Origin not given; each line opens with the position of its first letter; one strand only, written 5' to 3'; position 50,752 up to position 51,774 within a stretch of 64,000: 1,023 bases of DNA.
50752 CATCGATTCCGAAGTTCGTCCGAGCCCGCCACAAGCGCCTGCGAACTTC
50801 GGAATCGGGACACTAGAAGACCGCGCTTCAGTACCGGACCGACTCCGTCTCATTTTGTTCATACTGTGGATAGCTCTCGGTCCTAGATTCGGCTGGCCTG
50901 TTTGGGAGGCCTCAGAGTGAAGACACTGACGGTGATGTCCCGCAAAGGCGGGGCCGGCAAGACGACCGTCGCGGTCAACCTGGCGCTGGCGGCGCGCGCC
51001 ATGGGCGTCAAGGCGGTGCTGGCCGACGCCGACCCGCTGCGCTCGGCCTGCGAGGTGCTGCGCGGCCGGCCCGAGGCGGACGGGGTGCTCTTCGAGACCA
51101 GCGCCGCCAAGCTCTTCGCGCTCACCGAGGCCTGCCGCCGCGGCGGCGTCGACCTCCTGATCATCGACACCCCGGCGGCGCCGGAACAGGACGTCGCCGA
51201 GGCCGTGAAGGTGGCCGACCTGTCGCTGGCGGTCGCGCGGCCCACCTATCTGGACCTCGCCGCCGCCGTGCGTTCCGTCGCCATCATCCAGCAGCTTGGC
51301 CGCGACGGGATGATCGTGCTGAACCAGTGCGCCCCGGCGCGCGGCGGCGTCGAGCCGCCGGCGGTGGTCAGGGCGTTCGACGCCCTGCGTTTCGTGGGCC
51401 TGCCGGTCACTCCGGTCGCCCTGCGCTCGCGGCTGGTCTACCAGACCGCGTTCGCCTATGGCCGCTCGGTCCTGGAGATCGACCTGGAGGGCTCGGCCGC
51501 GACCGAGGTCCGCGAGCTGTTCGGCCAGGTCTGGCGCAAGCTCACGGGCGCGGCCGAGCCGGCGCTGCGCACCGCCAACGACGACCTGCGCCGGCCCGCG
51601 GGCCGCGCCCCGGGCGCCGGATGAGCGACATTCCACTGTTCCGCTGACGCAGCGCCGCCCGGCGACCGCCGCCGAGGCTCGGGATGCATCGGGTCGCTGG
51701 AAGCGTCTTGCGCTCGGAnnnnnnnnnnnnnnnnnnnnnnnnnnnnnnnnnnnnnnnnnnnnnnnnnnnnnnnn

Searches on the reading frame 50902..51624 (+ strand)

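Call 3: search_protein_families(library=pfam, proteins=[window:50902-51624:+], max_evalue=0.01)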
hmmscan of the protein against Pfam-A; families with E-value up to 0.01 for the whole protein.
window:50902-51624:+ (240 aa): 7 families
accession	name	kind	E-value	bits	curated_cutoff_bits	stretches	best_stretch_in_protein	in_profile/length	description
PF10609.15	ParA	-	7.5e-10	39.1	27.1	1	7-44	4-41/246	NUBPL iron-transfer P-loop NTPase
PF01656.29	CbiA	-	5.2e-09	36.6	25.4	1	10-53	2-45/125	CobQ/CobB/MinD/ParA nucleotide binding domain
PF13614.12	AAA_31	-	1.7e-07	31.8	27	1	7-49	2-44/177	AAA domain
PF06564.18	CBP_BcsQ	-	6.6e-05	23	21.3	0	7-45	2-40/234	Cellulose biosynthesis protein BcsQ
PF09140.17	MipZ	-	8.8e-05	22.4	20.7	0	11-44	5-38/262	ATPase MipZ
PF00448.28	SRP54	-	0.0017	18.5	22.7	1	16-97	10-98/196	SRP54-type protein, GTPase domain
PF02374.21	ArsA_ATPase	-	0.0093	15.6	24.3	0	11-48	5-42/305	Anion-transporting ATPase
